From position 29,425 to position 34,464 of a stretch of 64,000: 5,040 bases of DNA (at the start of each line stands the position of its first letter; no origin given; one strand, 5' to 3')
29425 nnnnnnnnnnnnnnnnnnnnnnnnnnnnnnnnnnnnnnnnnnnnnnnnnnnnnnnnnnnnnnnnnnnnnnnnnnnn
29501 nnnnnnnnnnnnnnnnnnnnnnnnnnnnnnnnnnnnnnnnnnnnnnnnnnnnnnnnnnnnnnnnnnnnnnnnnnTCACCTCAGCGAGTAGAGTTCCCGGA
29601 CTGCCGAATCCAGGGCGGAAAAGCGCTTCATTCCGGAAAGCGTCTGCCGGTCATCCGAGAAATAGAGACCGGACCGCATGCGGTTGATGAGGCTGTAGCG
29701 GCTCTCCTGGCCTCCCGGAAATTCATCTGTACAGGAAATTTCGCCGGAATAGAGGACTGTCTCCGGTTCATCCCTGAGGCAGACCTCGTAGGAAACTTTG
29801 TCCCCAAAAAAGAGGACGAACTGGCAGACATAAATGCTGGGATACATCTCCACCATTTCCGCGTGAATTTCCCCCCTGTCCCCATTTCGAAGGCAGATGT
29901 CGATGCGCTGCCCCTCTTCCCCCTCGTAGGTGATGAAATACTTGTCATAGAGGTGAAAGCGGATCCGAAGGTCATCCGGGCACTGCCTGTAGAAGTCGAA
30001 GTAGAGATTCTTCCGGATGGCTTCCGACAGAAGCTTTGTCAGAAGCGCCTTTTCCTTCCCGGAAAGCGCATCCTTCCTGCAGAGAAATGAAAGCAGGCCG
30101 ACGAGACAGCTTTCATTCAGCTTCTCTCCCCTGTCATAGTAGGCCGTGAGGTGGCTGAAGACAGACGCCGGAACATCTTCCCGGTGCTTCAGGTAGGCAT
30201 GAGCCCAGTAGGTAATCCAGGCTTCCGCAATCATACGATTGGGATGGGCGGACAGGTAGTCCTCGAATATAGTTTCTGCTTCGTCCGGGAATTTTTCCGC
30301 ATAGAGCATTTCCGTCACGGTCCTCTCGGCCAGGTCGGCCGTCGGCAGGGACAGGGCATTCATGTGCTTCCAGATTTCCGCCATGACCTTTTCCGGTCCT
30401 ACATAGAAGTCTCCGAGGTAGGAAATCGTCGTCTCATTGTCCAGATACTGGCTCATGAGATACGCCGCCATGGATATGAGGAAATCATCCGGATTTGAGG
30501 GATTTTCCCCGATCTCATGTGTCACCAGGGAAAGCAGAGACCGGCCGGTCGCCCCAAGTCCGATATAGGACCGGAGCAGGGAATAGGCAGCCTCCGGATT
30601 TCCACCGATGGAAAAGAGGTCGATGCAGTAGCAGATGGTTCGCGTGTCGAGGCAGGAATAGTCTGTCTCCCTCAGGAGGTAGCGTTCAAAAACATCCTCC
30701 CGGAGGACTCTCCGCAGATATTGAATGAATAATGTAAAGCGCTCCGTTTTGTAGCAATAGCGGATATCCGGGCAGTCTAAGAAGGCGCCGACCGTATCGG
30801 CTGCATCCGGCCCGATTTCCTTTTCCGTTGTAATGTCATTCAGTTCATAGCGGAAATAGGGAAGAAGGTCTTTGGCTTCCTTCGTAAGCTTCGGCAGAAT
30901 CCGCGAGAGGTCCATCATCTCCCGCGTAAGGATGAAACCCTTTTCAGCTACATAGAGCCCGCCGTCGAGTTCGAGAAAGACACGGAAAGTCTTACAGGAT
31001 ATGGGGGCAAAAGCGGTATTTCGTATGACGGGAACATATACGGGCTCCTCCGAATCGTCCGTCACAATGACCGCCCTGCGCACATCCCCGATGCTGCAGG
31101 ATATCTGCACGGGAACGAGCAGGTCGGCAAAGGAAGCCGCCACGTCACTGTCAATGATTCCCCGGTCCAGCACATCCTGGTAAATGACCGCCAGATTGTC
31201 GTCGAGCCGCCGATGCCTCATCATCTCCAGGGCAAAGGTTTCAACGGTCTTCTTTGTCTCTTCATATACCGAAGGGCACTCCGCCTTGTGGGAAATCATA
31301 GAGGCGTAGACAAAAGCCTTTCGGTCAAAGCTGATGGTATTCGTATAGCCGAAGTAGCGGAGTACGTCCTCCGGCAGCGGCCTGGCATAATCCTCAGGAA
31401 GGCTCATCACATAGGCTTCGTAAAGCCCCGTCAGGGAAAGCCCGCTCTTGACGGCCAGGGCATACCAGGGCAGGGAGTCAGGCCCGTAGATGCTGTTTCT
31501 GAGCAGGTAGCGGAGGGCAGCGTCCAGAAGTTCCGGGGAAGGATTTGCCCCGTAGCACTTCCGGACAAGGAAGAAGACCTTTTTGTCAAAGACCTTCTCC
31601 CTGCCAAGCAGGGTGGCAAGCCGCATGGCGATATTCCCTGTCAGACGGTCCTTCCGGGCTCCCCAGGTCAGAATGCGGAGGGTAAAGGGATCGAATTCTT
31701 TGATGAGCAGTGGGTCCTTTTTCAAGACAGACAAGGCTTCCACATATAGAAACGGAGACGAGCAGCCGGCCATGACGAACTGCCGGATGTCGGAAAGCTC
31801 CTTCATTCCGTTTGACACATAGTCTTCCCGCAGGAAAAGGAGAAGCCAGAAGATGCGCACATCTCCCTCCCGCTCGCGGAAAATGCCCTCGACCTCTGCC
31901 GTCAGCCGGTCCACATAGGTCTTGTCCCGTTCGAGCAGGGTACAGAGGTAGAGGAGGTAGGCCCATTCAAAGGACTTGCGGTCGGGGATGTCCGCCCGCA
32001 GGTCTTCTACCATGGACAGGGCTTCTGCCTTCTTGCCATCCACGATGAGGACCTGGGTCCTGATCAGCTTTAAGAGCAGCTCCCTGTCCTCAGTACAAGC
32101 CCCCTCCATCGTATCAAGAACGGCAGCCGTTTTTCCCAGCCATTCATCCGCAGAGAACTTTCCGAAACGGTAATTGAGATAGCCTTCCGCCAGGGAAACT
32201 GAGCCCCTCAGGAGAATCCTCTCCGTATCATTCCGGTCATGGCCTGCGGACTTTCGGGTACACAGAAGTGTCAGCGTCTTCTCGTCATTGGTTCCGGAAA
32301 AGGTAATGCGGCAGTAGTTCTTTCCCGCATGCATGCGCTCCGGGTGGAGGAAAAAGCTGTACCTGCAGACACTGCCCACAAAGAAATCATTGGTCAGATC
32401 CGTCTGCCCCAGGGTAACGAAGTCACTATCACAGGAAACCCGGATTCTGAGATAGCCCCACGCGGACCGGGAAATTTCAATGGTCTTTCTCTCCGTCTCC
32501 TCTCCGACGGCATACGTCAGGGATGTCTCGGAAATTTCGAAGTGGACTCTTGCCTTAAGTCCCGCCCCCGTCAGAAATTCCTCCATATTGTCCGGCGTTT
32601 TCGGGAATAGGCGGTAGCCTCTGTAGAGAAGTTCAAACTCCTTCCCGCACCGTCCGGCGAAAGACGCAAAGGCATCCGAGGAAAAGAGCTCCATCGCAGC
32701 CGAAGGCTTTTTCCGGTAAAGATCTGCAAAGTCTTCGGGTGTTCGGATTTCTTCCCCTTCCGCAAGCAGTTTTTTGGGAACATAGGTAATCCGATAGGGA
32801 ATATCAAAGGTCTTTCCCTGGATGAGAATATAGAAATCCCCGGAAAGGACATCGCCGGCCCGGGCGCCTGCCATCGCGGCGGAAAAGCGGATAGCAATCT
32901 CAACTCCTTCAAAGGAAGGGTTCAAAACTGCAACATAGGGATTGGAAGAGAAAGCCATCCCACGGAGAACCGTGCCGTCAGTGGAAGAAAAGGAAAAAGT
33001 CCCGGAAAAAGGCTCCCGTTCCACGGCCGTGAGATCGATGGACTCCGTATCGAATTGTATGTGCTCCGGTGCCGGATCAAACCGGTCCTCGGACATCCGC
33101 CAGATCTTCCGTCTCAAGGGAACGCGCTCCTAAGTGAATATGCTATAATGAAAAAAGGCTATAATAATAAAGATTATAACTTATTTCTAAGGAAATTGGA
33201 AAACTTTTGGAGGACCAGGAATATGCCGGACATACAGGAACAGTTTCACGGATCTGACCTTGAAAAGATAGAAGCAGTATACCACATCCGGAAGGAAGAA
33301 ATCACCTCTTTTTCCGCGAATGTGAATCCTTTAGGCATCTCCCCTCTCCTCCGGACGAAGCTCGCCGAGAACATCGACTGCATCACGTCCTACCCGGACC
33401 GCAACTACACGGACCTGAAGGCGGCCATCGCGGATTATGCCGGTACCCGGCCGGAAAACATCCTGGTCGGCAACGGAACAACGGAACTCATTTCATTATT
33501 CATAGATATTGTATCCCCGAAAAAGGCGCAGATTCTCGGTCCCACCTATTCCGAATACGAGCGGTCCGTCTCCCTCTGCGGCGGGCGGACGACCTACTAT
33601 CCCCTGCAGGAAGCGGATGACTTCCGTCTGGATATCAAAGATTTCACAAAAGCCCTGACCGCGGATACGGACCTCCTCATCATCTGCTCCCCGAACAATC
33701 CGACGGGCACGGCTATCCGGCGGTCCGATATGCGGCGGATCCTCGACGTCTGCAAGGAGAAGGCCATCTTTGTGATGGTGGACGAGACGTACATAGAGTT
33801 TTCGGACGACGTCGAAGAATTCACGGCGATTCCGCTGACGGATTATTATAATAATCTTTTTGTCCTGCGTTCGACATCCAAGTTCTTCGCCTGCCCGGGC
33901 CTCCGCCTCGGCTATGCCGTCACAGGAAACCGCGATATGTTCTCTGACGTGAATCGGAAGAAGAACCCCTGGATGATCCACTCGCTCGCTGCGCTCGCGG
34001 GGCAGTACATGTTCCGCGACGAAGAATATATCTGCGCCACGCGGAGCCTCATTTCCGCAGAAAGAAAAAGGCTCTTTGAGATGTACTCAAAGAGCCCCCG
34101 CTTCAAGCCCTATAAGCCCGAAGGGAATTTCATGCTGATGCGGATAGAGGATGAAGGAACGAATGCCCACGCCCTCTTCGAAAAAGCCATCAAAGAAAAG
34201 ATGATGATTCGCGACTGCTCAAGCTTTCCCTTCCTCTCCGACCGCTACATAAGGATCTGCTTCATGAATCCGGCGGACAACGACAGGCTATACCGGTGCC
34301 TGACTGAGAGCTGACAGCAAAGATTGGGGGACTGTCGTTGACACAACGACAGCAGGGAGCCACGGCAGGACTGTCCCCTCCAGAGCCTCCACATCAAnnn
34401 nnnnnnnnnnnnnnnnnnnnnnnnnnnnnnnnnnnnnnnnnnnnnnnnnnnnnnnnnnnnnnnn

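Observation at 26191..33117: Tightly coupled four-gene operon: ~1170-aa helical giant, degenerate Hsp70/actin-fold protein, helical protein, 2-TM coiled-coil protein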

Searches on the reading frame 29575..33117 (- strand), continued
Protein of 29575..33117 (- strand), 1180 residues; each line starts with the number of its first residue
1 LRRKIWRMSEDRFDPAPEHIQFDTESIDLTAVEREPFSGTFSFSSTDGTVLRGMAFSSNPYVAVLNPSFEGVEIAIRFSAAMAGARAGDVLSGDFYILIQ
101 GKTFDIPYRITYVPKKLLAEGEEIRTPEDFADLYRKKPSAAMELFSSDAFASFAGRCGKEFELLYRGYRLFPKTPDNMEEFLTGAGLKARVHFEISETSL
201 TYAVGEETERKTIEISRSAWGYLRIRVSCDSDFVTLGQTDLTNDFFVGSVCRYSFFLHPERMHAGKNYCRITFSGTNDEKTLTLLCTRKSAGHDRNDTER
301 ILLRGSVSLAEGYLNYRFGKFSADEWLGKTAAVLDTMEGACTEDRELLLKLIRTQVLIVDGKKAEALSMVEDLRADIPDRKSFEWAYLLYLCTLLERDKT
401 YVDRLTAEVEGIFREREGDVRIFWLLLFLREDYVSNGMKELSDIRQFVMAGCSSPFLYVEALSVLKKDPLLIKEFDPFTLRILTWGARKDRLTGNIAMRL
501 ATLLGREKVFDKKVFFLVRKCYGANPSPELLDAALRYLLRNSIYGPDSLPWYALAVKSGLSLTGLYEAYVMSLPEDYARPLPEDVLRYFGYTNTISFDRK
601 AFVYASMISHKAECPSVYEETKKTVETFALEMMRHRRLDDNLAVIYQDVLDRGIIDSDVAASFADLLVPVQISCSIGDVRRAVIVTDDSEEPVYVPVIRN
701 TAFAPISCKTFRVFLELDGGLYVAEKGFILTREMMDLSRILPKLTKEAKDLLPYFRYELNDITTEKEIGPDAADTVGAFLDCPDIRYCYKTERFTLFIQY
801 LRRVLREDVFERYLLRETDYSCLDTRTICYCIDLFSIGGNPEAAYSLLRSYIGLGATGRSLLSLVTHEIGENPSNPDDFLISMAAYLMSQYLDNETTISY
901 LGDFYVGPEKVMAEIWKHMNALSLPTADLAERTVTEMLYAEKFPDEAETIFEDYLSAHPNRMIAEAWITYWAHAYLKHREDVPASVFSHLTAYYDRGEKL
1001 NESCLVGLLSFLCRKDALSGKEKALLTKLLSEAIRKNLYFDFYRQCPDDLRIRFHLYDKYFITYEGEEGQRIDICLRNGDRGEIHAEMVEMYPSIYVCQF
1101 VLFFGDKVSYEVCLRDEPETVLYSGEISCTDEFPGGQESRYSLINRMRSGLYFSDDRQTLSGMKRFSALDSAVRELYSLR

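Call 73: find_encoding_contigs(protein=P0184, flank=8000, max_places=1)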
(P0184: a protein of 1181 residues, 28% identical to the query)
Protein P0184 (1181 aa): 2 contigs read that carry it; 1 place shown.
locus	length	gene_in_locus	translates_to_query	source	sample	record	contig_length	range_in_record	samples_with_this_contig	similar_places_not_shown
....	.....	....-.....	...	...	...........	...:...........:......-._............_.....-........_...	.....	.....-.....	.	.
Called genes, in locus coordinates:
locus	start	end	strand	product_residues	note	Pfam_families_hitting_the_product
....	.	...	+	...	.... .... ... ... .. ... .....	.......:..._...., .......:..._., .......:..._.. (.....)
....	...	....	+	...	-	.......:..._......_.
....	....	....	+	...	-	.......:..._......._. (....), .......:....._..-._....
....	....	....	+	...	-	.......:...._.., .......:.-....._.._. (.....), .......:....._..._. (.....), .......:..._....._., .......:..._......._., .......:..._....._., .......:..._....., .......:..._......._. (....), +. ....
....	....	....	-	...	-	-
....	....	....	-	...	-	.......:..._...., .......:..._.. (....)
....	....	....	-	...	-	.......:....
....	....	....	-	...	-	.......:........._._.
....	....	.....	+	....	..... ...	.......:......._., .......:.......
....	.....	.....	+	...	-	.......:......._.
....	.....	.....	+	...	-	-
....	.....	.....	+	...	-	-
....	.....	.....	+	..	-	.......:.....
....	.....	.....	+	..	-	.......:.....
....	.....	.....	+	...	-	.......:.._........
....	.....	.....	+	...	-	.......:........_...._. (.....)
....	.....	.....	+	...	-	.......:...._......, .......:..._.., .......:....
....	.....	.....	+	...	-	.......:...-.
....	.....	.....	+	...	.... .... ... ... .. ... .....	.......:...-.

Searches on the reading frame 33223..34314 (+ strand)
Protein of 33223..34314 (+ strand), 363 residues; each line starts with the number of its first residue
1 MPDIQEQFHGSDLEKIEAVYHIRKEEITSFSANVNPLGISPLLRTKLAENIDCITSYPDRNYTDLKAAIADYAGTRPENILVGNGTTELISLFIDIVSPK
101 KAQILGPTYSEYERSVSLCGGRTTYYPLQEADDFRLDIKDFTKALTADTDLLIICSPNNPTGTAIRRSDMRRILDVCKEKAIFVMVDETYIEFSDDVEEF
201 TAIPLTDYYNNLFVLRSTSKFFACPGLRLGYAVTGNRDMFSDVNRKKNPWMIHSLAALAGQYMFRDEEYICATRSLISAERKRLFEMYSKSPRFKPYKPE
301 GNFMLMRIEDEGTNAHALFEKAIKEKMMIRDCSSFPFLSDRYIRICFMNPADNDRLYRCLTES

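Call 36: search_protein_families(library=ncbifam, proteins=[window:33223-34314:+], max_evalue=0.00001)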
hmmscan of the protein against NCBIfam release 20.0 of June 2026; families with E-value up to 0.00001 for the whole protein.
window:33223-34314:+ (363 aa): 66 families (the best 25 are shown)
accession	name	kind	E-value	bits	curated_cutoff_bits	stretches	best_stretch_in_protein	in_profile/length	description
TIGR01140.1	L_thr_O3P_dcar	equivalog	1.3e-82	277.6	290.55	1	9-360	1-330/331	threonine-phosphate decarboxylase CobD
TIGR01141.1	hisC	equivalog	6.8e-68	229.1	276.55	1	24-362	19-348/349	histidinol-phosphate transaminase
NF003496.0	PRK05166.1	equivalog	1.9e-45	155.3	540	1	12-361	25-367/373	histidinol-phosphate transaminase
NF002878.0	PRK03321.1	subfamily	2.8e-45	154.6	374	1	26-360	23-345/352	histidinol-phosphate transaminase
NF041364.1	GntC_guanitoxin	equivalog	7.5e-41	140.2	415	1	38-352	15-344/356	guanitoxin biosynthesis PLP-dependent (S)-gamma-hydroxy-L-arginine cyclodehydratase GntC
NF002877.0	PRK03317.1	equivalog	1.1e-39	136.3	409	1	31-360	37-363/374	histidinol-phosphate transaminase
NF005915.1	PRK07908.1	equivalog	1.2e-39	136.6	360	1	25-360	12-331/332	Rv2231c family histidinol phosphate aminotransferase CobC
NF006225.0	PRK08354.1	equivalog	1.4e-38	133.1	288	1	22-362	11-314/318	putative aminotransferase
NF002726.0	PRK02610.1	equivalog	3e-33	115.2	391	1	27-357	30-362/374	histidinol-phosphate transaminase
NF005021.0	PRK06425.1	equivalog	8.2e-31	107.3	353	1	9-360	4-327/335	histidinol-phosphate aminotransferase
NF053748.1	bifunc_CobBC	exception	8.4e-31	107.1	950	1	26-359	481-795/797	bifunctional hydrogenobyrinic acid a,c-diamide synthase/histidinol phosphate aminotransferase CobBC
NF006014.0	PRK08153.1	equivalog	2.6e-29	102.3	510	1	30-360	38-360/370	pyridoxal phosphate-dependent aminotransferase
NF006580.0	PRK09105.1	subfamily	1.7e-28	99.6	444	1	26-328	47-338/375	pyridoxal phosphate-dependent aminotransferase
NF041091.1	asp_aminotase_Arch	equivalog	2.7e-27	95.6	550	1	75-352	85-362/376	aspartate aminotransferase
NF005744.0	PRK07568.1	subfamily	5.6e-27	94.5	389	1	76-306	87-323/398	pyridoxal phosphate-dependent aminotransferase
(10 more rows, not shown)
